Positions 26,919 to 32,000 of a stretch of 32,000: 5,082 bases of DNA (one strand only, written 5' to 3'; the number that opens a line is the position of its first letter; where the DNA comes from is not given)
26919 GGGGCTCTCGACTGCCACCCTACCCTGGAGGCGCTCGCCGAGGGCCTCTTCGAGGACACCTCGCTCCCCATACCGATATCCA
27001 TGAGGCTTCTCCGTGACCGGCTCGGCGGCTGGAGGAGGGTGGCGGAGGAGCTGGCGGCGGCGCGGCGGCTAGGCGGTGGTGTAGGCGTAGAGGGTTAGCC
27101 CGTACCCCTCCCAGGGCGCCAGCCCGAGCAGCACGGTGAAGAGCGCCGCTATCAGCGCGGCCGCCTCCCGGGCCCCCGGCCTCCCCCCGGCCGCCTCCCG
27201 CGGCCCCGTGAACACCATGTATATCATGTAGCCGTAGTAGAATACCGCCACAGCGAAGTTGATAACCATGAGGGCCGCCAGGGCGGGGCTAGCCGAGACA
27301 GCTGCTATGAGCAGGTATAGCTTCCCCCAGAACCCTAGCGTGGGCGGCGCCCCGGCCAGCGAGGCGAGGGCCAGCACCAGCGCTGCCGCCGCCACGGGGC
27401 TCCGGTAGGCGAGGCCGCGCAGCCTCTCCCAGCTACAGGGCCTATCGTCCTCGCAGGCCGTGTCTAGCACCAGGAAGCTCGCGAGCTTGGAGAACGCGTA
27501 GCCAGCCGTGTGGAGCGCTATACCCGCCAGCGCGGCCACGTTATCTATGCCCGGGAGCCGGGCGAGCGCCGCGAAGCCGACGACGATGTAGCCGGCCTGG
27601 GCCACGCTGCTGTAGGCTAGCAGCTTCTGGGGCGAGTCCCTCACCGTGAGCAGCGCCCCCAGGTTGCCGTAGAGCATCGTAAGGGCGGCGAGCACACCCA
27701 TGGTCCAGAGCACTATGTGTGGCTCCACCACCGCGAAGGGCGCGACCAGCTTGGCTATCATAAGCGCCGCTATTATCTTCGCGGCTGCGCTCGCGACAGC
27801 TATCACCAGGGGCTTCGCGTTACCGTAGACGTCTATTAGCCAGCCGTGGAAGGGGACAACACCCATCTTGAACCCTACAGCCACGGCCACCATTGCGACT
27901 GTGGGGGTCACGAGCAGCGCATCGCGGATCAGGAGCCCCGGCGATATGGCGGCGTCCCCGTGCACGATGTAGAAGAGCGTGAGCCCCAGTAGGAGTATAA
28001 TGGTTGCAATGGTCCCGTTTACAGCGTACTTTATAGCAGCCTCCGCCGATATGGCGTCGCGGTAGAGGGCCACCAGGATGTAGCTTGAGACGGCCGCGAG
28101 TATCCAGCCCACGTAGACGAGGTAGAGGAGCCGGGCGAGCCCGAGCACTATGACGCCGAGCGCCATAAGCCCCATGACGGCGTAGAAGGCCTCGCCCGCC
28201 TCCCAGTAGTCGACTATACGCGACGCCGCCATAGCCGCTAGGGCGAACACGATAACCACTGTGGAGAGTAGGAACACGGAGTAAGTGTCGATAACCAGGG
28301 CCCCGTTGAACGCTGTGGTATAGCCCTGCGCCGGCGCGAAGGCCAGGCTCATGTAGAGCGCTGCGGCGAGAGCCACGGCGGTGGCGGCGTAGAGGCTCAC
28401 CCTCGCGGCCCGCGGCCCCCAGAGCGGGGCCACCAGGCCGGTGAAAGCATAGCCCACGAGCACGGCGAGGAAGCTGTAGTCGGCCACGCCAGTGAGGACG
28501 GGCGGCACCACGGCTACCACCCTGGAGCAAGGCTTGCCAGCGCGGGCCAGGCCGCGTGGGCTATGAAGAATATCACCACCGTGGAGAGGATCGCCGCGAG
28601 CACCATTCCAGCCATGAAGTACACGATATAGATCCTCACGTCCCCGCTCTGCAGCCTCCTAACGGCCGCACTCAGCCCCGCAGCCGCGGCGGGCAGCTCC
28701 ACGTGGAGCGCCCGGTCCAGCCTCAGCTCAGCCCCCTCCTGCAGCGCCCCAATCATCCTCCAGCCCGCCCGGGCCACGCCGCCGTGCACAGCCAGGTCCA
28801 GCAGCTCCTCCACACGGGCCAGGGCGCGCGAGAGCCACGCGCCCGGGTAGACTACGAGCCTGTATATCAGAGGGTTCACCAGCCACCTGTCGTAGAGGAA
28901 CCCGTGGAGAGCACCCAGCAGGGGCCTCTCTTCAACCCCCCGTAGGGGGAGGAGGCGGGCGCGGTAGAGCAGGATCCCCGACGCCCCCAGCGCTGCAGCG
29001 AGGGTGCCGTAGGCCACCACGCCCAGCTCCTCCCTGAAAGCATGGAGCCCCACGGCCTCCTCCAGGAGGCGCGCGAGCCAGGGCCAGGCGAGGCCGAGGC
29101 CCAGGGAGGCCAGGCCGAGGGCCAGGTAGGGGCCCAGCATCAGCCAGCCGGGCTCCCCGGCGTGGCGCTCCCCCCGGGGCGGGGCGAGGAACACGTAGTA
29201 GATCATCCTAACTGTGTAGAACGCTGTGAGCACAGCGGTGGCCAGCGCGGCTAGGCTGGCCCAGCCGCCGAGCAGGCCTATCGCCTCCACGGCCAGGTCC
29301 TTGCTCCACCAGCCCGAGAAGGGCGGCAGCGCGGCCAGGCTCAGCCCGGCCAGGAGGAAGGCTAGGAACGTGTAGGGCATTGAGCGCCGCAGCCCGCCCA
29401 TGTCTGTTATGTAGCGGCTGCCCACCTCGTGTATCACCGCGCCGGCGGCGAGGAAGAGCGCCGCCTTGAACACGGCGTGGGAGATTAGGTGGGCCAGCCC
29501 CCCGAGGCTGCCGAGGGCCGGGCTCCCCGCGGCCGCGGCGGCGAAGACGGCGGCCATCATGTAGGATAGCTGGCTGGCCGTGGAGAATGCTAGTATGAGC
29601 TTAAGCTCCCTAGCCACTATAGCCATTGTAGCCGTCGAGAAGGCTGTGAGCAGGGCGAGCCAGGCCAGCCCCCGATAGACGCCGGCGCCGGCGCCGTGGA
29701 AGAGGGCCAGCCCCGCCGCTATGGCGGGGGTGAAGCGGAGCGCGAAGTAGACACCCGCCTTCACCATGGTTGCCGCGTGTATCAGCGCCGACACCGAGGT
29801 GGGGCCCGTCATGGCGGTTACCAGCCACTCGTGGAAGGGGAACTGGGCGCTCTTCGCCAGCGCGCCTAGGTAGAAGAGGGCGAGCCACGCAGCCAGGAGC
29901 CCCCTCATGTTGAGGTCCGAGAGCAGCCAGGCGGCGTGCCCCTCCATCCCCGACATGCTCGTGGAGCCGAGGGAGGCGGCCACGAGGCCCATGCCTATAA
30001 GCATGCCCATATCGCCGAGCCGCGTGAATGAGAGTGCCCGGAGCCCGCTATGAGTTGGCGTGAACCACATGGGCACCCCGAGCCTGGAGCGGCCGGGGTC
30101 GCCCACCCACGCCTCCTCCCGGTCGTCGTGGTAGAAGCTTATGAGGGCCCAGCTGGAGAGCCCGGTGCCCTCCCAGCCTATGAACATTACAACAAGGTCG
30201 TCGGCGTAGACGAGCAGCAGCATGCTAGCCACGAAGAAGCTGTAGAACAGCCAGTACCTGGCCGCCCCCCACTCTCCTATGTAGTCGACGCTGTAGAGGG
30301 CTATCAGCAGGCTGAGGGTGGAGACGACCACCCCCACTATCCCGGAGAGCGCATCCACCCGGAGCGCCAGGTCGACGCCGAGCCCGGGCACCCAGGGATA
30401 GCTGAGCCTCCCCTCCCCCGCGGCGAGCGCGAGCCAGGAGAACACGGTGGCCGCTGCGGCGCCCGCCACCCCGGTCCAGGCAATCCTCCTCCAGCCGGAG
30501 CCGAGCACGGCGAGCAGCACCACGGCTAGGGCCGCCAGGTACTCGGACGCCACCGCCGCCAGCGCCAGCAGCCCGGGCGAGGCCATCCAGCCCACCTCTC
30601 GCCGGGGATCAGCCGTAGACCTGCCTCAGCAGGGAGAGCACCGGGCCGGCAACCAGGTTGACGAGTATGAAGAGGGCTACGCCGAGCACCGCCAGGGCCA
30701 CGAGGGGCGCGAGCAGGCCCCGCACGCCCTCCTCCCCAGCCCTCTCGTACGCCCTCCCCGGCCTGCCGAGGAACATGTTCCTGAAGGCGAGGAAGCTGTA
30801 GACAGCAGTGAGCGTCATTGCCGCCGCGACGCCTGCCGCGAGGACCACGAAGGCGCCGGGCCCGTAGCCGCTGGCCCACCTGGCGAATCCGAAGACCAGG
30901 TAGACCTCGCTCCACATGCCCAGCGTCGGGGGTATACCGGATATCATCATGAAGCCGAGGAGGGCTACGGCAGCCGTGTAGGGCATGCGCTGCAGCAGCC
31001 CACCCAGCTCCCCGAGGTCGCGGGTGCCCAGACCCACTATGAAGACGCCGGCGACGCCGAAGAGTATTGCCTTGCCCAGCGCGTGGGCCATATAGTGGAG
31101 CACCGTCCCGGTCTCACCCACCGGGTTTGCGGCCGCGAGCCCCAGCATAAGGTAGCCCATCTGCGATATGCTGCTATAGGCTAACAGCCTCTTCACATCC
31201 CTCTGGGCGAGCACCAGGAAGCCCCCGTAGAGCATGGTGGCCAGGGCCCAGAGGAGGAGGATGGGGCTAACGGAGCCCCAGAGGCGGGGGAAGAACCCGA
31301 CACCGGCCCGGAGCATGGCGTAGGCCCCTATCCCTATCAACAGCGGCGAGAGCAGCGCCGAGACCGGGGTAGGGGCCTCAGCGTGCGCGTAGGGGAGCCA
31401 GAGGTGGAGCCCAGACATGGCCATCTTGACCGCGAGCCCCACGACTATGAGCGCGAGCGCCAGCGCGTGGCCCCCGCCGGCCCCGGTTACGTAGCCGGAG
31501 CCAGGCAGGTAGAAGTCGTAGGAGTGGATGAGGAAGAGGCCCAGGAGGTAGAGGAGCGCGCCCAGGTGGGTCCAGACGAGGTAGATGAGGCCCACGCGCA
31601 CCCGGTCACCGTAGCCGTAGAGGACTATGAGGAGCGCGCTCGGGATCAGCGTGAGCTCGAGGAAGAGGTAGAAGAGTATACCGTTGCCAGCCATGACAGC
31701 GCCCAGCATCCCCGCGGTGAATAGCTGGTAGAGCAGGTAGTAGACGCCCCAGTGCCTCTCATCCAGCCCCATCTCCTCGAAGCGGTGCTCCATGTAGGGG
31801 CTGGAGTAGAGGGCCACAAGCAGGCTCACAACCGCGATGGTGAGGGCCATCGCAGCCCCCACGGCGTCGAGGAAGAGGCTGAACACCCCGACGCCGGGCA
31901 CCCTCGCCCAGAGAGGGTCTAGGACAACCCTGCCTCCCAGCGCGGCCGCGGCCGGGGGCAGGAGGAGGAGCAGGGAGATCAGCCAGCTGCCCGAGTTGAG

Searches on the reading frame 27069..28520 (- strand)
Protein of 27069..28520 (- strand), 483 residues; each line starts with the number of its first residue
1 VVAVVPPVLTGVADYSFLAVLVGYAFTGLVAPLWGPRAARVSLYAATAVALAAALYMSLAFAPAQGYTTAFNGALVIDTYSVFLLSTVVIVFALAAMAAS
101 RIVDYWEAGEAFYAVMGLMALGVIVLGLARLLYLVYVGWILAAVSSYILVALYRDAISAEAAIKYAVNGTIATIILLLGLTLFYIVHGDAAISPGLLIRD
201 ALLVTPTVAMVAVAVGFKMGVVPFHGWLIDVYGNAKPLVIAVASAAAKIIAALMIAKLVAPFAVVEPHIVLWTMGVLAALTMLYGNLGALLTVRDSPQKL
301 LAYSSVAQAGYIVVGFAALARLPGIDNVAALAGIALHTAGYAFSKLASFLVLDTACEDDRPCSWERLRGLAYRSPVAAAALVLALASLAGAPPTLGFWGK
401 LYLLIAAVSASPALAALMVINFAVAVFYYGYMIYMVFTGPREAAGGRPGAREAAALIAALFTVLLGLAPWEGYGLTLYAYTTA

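Call 79: search_protein_families(library=pfam, proteins=[window:27069-28520:-], max_evalue=0.00001)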
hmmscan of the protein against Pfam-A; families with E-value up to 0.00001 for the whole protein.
window:27069-28520:- (483 aa): 1 family
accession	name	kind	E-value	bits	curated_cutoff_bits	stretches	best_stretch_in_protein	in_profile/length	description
PF00361.26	Proton_antipo_M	-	2.5e-41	142.3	21.5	1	132-420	4-289/294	NADH:quinone oxidoreductase/Mrp antiporter, TM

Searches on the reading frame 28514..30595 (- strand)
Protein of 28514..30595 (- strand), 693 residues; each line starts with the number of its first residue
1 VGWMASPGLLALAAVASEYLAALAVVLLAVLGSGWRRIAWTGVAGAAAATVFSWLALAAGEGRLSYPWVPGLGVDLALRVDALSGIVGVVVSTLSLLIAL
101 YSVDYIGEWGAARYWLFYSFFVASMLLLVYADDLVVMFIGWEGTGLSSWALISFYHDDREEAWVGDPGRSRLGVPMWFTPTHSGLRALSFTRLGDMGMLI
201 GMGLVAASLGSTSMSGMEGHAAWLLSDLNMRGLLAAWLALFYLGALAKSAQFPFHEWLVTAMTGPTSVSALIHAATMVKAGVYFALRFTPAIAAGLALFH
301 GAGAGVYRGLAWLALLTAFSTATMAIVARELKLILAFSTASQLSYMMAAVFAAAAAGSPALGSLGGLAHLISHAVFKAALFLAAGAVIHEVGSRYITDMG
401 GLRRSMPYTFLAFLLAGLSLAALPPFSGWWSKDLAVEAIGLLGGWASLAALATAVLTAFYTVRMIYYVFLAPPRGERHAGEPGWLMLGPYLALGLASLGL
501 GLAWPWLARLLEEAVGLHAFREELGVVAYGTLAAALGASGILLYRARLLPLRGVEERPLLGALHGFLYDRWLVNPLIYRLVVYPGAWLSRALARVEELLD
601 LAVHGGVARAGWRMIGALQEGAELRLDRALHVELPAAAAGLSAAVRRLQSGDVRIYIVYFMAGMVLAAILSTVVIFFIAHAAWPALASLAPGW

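Call 79: search_protein_families(library=pfam, proteins=[window:28514-30595:-], max_evalue=0.00001)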
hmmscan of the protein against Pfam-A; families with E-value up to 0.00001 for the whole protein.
window:28514-30595:- (693 aa): 2 families
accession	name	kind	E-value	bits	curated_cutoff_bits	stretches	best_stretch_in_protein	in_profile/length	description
PF00361.26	Proton_antipo_M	-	2.3e-46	158.8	21.5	1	182-457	33-294/294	NADH:quinone oxidoreductase/Mrp antiporter, TM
PF00662.26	Proton_antipo_N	-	9.4e-07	29.1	24.5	1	71-114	6-50/51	NADH-Ubiquinone oxidoreductase (complex I), chain 5 N-terminus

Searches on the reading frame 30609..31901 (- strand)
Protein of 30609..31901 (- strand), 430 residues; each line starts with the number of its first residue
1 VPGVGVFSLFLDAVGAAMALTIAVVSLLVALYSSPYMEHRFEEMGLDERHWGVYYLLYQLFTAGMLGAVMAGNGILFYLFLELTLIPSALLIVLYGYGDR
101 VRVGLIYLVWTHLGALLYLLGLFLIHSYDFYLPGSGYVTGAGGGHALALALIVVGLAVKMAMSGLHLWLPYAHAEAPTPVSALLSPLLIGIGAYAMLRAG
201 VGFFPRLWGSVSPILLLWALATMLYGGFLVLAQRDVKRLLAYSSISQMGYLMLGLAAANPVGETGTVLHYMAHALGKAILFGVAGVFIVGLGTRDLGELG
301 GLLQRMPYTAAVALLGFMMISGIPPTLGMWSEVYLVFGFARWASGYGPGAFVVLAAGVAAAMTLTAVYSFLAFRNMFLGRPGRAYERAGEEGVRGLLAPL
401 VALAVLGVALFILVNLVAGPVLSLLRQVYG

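Call 79: search_protein_families(library=pfam, proteins=[window:30609-31901:-], max_evalue=0.00001)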
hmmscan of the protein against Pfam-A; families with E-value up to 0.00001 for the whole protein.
window:30609-31901:- (430 aa): 2 families
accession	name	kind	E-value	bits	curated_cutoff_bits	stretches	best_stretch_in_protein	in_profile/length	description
PF00361.26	Proton_antipo_M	-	8e-56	189.8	21.5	1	72-347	2-283/294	NADH:quinone oxidoreductase/Mrp antiporter, TM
PF00662.26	Proton_antipo_N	-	1.7e-06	28.3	24.5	1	7-39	11-43/51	NADH-Ubiquinone oxidoreductase (complex I), chain 5 N-terminus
